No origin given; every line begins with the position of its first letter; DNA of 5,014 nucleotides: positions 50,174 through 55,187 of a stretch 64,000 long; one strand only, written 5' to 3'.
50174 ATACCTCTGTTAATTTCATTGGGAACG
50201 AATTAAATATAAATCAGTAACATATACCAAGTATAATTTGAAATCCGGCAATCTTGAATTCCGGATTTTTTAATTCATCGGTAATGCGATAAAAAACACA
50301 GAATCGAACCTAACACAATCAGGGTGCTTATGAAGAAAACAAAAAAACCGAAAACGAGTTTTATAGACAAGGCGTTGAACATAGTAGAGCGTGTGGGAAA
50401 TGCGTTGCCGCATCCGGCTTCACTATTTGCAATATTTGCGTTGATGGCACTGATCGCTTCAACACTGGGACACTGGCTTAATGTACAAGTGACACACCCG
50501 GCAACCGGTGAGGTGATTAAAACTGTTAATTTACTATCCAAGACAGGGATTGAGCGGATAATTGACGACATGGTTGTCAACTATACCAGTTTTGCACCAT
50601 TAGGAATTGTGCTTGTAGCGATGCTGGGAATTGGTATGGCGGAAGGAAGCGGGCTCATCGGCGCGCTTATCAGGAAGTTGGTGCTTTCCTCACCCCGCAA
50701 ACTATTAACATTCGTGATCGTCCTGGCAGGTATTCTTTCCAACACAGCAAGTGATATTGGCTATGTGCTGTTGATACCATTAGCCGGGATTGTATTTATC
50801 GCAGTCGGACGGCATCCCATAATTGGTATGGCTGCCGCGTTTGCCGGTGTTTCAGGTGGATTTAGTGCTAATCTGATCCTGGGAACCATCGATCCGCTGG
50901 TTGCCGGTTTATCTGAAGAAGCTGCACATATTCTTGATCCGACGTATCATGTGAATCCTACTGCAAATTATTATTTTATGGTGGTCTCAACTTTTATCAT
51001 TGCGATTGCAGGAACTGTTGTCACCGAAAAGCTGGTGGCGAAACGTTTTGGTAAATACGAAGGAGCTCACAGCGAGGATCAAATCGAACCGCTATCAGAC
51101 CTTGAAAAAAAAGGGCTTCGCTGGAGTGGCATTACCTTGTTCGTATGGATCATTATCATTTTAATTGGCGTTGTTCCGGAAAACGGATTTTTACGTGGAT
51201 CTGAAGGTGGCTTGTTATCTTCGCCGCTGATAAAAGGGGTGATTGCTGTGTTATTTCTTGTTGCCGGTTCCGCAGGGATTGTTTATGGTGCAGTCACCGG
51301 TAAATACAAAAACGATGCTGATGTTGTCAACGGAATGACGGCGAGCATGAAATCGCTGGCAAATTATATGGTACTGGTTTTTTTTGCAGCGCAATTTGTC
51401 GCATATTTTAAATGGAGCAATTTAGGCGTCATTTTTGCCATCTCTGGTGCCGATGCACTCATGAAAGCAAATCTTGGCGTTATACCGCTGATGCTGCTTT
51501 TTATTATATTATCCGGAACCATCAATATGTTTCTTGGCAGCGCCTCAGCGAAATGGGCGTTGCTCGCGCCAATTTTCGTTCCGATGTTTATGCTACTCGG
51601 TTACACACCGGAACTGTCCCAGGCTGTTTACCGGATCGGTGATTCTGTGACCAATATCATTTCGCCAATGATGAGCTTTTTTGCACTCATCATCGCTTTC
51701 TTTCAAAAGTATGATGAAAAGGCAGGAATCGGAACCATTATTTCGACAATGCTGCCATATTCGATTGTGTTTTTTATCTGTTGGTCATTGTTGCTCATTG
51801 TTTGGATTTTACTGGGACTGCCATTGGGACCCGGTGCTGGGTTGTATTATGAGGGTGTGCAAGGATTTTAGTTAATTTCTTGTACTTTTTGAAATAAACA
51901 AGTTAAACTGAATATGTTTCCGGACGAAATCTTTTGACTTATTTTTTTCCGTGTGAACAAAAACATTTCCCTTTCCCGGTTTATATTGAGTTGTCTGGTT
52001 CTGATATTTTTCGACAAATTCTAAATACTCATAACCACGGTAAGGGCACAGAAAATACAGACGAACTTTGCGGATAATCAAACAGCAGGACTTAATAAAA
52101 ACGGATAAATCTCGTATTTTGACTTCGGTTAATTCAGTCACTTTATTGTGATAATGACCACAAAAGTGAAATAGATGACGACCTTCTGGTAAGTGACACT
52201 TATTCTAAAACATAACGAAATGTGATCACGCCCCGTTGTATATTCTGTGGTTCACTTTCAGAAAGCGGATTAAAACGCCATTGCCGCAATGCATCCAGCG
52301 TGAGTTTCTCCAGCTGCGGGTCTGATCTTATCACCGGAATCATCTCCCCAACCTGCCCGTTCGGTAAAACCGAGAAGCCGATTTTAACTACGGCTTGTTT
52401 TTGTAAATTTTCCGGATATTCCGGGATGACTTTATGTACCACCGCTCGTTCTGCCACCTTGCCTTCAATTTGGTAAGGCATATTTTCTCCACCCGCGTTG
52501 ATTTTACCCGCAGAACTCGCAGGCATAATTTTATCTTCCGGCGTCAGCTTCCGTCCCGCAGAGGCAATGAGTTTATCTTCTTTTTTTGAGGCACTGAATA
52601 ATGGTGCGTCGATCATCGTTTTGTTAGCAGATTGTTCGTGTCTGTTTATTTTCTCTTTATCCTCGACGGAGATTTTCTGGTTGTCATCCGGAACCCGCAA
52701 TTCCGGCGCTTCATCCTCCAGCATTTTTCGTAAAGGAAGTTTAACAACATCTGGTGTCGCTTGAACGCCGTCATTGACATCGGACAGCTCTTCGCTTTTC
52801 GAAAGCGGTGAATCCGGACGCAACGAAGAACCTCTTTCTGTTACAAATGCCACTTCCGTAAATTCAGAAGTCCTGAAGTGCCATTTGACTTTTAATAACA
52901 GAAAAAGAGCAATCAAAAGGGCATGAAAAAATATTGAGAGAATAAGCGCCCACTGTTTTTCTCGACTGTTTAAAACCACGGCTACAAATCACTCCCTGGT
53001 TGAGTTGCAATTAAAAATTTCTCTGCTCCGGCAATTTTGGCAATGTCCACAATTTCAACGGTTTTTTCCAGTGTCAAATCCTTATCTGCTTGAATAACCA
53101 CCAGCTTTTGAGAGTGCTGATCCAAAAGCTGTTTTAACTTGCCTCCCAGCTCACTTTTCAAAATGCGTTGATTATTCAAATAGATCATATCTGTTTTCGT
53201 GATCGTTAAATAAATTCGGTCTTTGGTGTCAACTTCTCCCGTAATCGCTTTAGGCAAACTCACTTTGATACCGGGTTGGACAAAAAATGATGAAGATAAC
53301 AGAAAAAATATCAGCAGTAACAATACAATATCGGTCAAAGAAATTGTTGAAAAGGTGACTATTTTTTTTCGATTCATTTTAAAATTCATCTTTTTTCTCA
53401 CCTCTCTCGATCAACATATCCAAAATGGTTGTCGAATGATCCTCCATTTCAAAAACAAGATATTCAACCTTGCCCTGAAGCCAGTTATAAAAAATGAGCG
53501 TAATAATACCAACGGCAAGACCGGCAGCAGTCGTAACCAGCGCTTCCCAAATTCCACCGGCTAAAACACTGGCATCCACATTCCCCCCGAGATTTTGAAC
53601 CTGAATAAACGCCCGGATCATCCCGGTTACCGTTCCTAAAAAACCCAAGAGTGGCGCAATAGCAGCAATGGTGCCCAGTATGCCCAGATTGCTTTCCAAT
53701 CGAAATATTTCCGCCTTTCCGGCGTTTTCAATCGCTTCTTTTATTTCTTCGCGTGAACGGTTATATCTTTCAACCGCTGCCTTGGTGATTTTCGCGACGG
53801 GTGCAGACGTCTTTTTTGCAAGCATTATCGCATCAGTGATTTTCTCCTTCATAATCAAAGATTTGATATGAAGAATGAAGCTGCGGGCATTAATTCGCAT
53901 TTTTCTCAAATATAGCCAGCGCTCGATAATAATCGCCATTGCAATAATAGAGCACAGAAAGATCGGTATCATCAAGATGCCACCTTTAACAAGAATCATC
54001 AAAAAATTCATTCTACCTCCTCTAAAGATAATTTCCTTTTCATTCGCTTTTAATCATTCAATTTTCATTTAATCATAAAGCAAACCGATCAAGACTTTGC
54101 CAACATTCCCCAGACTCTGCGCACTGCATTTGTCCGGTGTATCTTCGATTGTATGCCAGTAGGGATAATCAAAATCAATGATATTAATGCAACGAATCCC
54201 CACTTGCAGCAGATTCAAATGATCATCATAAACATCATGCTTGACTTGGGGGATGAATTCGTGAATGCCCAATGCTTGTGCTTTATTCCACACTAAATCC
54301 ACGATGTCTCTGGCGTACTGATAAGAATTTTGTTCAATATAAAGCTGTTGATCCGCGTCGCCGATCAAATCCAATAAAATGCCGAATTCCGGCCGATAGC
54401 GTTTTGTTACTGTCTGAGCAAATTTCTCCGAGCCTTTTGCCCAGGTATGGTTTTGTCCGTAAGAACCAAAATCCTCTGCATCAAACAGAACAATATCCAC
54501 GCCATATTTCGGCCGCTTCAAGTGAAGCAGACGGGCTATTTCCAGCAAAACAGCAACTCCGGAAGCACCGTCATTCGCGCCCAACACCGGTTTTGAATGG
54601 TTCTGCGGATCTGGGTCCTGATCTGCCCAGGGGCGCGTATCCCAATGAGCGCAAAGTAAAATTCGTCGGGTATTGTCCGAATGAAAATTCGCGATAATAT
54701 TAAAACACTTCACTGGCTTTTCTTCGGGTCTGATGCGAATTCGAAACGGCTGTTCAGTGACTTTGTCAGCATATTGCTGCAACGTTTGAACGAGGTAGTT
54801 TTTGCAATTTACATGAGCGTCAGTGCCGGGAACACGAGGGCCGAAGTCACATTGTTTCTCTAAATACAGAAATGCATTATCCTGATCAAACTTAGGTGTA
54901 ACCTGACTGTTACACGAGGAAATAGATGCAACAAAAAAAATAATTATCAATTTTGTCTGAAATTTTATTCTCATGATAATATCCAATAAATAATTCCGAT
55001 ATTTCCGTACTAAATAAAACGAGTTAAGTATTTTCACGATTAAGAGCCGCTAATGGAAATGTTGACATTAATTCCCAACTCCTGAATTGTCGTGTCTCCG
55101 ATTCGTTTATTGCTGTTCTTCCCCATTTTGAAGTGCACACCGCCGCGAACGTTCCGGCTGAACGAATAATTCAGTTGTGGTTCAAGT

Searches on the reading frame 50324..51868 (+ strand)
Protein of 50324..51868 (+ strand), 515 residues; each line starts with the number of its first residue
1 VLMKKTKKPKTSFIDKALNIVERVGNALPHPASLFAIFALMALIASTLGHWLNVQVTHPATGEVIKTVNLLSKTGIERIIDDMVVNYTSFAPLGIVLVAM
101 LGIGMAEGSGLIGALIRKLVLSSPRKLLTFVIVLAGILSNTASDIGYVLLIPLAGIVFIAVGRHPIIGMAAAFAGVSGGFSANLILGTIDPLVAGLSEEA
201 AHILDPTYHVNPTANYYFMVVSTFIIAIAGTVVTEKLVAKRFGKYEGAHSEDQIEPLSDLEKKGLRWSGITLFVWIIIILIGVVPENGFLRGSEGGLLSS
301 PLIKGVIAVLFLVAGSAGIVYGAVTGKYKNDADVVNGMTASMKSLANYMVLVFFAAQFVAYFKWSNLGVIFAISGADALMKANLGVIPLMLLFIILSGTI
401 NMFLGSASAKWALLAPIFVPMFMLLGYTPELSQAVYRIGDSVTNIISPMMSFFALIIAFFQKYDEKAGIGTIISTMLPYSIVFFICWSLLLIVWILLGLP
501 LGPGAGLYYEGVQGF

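Call 12: search_protein_families(library=pfam, proteins=[window:50324-51868:+], max_evalue=0.001)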
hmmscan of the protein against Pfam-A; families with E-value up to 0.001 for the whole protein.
window:50324-51868:+ (515 aa): 2 families
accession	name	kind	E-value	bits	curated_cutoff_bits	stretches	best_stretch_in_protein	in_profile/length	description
PF03806.19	ABG_transport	-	4.1e-193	642.6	27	1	17-509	2-502/502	AbgT putative transporter family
PF03606.21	DcuC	-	0.00015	20.9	23.1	1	127-450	118-420/461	C4-dicarboxylate anaerobic carrier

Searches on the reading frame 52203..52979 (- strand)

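Call 12: search_protein_families(library=pfam, proteins=[window:52203-52979:-], max_evalue=0.001)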
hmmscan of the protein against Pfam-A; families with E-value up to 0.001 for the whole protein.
window:52203-52979:- (259 aa): 1 family
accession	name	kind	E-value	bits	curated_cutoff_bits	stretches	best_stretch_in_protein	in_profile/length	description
PF03544.19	TonB_C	-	5.6e-09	36.8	24.6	1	186-258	3-79/79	Gram-negative bacterial TonB protein C-terminal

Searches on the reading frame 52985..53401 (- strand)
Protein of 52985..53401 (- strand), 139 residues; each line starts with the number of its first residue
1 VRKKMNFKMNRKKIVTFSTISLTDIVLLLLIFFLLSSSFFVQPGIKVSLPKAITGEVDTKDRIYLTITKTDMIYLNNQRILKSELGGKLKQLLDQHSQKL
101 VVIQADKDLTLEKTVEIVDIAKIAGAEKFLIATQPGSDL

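Call 93: search_protein_families(library=pfam, proteins=[window:52985-53401:-], max_evalue=0.0001)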
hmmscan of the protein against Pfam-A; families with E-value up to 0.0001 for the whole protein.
window:52985-53401:- (139 aa): 1 family
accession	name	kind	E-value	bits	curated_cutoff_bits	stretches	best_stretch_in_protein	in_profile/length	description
PF02472.21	ExbD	-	2e-27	96.2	25.4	1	11-135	2-127/128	Biopolymer transport protein ExbD/TolR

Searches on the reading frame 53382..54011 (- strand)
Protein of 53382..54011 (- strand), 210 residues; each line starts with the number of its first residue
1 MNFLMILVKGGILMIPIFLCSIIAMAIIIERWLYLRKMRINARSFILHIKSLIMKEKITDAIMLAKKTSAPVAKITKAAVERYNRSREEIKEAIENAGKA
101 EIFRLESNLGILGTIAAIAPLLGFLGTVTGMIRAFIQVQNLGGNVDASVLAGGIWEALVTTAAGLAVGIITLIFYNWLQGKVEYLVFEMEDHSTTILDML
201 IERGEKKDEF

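Call 12: search_protein_families(library=pfam, proteins=[window:53382-54011:-], max_evalue=0.001)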
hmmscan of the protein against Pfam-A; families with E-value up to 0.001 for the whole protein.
window:53382-54011:- (210 aa): 1 family
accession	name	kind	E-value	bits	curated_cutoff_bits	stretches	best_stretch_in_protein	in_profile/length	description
PF01618.21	MotA_ExbB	-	2.3e-34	118.3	22.9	1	70-190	4-126/127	MotA/TolQ/ExbB proton channel family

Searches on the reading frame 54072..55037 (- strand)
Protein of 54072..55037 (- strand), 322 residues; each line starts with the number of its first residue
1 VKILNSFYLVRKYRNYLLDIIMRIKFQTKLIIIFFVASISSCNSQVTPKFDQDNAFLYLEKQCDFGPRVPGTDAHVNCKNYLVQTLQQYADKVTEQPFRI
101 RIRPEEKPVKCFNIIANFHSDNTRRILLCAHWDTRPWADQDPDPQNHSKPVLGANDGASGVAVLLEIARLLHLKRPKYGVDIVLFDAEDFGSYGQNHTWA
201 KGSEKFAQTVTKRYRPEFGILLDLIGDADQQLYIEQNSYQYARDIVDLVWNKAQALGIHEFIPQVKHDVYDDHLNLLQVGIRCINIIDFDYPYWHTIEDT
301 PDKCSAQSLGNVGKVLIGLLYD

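Call 12: search_protein_families(library=pfam, proteins=[window:54072-55037:-], max_evalue=0.001)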
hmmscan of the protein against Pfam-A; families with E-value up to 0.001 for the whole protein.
window:54072-55037:- (322 aa): 2 families
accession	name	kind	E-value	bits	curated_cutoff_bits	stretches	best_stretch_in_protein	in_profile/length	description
PF04389.22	Peptidase_M28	-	1.9e-33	116.3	21.3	1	113-317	1-190/193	Peptidase family M28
PF16254.10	DUF4910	-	0.00026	20.4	26.6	1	154-311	83-232/247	Domain of unknown function (DUF4910)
